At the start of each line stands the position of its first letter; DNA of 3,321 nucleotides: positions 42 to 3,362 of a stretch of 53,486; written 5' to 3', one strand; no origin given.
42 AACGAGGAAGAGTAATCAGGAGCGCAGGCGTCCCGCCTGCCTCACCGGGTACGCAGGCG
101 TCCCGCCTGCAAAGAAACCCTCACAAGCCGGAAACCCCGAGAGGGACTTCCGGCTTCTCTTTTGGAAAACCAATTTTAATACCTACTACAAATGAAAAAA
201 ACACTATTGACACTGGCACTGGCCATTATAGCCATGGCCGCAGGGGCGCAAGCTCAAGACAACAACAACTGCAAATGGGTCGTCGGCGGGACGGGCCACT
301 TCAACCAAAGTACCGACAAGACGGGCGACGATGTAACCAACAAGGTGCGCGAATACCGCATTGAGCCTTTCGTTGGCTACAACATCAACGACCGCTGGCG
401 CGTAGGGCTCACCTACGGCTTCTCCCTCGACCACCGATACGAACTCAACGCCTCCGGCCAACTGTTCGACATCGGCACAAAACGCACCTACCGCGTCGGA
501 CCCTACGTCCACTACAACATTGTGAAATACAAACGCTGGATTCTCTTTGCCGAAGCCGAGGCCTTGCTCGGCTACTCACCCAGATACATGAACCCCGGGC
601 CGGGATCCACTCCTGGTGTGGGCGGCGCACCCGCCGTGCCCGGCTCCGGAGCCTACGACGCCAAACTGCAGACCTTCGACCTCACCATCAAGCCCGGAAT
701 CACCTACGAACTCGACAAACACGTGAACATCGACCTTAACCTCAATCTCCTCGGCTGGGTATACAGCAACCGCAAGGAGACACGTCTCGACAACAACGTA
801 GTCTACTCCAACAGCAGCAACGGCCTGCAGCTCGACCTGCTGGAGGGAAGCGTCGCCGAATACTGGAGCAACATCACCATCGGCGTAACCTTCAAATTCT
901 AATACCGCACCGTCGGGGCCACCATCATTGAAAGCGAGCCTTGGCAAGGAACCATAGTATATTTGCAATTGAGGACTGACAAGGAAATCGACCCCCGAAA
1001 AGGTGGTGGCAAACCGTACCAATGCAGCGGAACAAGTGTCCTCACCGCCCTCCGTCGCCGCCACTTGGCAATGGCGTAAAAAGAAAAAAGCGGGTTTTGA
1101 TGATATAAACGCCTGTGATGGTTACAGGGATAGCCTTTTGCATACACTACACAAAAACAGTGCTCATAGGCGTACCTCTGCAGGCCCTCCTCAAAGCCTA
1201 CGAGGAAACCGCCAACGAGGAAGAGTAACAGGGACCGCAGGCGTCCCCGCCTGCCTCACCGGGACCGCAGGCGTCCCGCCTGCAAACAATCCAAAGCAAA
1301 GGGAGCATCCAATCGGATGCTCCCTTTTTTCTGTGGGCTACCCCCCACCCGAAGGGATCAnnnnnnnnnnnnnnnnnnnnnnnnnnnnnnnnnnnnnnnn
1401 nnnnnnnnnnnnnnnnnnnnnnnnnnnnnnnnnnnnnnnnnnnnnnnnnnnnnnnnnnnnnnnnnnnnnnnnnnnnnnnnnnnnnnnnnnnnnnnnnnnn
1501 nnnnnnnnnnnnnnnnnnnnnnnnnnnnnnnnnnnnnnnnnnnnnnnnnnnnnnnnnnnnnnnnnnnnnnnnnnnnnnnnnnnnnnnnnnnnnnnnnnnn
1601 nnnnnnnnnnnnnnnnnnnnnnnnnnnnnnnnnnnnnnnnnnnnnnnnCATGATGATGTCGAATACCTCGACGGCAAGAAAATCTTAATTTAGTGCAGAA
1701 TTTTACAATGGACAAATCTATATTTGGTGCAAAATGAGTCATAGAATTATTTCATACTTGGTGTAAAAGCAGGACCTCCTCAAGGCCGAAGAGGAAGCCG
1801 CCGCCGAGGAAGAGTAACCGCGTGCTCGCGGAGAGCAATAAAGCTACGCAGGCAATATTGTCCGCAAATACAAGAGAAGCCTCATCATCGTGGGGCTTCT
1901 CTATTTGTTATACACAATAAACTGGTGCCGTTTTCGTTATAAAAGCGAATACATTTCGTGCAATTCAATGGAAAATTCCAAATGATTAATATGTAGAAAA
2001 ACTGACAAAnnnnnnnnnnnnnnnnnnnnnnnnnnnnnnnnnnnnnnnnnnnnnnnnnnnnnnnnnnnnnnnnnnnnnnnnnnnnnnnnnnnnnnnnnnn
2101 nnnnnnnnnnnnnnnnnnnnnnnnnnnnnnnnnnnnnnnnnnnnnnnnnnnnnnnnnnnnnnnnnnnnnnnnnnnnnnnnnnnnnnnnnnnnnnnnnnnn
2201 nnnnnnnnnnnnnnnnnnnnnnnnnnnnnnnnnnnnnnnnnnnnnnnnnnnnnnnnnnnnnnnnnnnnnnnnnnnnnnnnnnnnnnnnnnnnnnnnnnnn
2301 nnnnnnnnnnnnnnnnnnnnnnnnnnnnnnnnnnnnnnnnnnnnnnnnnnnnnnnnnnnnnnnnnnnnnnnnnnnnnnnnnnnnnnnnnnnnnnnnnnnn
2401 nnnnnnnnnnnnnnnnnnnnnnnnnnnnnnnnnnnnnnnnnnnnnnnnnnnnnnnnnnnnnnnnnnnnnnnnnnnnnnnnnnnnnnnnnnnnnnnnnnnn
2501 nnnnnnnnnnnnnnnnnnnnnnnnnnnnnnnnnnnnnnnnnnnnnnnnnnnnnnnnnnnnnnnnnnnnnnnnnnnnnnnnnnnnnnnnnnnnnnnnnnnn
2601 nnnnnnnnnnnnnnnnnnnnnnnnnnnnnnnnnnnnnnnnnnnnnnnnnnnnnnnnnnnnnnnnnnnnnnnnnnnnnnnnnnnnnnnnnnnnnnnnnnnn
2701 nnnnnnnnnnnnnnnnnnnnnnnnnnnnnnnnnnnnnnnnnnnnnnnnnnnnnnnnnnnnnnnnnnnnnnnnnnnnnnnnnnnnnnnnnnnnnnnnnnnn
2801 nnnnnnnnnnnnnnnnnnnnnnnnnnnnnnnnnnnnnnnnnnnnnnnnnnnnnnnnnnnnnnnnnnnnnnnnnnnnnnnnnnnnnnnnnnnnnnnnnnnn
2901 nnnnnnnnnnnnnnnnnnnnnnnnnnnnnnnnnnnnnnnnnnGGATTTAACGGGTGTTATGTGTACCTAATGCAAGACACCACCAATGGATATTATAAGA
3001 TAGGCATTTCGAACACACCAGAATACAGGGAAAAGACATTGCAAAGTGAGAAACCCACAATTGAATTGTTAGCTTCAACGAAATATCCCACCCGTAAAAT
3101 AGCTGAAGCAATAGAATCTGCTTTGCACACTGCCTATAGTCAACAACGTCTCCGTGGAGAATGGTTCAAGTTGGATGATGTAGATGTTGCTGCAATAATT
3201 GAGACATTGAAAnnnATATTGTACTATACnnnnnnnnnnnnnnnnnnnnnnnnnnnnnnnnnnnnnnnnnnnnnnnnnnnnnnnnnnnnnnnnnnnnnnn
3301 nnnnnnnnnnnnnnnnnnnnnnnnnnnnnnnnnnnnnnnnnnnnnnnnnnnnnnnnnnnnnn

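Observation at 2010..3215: Orphan 310-aa N-terminal region fused to a T5orf172 (GIY-YIG-like) domain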

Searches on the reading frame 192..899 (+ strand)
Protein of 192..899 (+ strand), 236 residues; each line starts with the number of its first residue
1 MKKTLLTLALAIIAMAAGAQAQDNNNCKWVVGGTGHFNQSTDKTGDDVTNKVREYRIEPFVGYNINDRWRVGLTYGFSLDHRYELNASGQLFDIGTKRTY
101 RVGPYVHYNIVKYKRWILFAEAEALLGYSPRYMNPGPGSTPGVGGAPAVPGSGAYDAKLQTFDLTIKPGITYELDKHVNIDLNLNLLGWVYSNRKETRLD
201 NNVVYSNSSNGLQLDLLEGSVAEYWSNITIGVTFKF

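Call 3: search_protein_families(library=pfam, proteins=[window:192-899:+], max_evalue=1)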
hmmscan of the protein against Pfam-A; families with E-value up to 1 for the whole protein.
window:192-899:+ (236 aa): 6 families
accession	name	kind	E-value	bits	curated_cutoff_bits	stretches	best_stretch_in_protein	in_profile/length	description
PF13505.12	OMP_b-brl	-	2.6e-10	41.2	28.7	1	8-192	2-157/175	Outer membrane protein beta-barrel domain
PF10677.15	DUF2490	-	2.2e-05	24.7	29.8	1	47-82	29-60/186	Protein of unknown function (DUF2490)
PF21012.3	DUF6850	-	8.1e-05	22.4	27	2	158-208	133-175/464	Family of unknown function (DUF6850)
PF13557.12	Phenol_MetA_deg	-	0.0014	19.2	22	1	28-81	172-227/242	Putative MetA-pathway of phenol degradation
PF11751.14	PorP_SprF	-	0.025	14.5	22.3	1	54-85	231-261/273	Type IX secretion system membrane protein PorP/SprF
PF06339.18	Ectoine_synth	-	0.096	13.4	27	0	71-123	48-100/127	Ectoine synthase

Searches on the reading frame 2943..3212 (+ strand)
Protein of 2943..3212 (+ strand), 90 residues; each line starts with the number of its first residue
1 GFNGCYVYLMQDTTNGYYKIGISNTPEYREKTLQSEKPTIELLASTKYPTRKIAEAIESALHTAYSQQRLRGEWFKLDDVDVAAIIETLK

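Call 27: find_homologous_proteins(query=window:2943-3212:+, max_evalue=1e-10)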
Query window:2943-3212:+ (90 aa): 188 proteins with E <= 1e-10 among 208 candidates; the best 120 are listed.
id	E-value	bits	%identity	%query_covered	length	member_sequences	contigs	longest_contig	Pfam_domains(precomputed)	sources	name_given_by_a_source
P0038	2.0e-45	170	89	100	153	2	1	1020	PF10544.16,PF13455.13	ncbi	-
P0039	1.7e-43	164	84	99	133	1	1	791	PF10544.16,PF13455.13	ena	-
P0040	4.1e-43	163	82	100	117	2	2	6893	PF10544.16,PF13455.13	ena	-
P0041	9.0e-43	162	85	99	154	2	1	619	PF10544.16,PF13455.13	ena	-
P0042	2.4e-42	160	83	99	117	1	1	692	PF10544.16,PF13455.13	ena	-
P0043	1.1e-41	158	85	99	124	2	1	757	PF10544.16,PF13455.13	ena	-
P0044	3.0e-41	157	82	99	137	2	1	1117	PF10544.16,PF13455.13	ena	-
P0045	1.2e-40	155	82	99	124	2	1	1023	PF10544.16,PF13455.13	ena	-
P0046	5.5e-40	153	81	96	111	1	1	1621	PF10544.16,PF13455.13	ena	-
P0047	2.2e-39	151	89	90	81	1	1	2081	PF10544.16,PF13455.13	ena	-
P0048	2.5e-39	151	93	83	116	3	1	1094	PF10544.16,PF13455.13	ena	-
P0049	2.1e-38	148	86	90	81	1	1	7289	PF10544.16,PF13455.13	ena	-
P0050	6.5e-37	143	84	90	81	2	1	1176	PF10544.16,PF13455.13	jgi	jgi:hypothetical protein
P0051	2.6e-35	138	70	99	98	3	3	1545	PF10544.16,PF13455.13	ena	-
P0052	5.8e-35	137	81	90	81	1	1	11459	PF10544.16,PF13455.13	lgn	-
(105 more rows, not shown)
